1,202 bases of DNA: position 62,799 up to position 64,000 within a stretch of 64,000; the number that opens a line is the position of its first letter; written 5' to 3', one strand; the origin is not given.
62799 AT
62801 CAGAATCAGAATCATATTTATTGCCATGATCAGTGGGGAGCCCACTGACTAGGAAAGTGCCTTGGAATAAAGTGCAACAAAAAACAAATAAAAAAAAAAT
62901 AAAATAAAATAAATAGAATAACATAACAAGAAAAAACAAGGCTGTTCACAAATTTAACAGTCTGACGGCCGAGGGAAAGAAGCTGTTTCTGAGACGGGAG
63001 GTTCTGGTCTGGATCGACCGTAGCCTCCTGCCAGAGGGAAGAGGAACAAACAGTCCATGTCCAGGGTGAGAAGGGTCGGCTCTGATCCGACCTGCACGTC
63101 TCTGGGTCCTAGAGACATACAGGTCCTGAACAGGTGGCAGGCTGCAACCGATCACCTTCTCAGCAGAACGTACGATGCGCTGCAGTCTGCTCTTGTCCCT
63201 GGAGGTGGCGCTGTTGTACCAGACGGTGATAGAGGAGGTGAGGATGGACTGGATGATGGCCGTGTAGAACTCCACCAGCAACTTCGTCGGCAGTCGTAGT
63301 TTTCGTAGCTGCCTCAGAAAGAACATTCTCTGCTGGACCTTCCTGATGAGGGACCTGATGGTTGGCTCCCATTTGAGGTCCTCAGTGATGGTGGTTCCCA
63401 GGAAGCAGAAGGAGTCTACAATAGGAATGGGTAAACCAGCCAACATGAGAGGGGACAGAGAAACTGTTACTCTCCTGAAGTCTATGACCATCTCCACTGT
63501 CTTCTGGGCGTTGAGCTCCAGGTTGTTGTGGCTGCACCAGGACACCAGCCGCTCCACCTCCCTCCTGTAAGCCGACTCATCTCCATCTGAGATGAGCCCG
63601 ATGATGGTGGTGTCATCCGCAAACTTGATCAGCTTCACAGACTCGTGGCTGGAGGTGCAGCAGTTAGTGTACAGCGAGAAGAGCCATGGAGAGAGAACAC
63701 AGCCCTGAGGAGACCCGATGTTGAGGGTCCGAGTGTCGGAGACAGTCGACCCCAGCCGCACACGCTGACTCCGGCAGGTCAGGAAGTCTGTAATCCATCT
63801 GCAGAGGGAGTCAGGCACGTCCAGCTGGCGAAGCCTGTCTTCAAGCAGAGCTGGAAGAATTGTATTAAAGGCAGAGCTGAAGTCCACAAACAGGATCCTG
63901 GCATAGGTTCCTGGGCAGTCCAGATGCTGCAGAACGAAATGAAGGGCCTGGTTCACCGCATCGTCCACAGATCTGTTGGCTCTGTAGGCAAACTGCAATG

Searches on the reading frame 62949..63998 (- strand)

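Call 24: search_protein_families(library=pfam, proteins=[window:62949-63998:-], max_evalue=0.001)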
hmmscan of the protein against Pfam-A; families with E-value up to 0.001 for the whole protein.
window:62949-63998:- (350 aa): 2 families
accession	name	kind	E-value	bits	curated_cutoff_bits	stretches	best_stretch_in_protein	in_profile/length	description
PF00078.32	RVT_1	-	5.3e-20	72.4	29.6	1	2-204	41-205/205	Reverse transcriptase (RNA-dependent DNA polymerase)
PF09004.15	ALKBH8_N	-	9.9e-13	47.9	21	1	210-251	1-42/42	Alkylated DNA repair protein alkB homolog 8, N-terminal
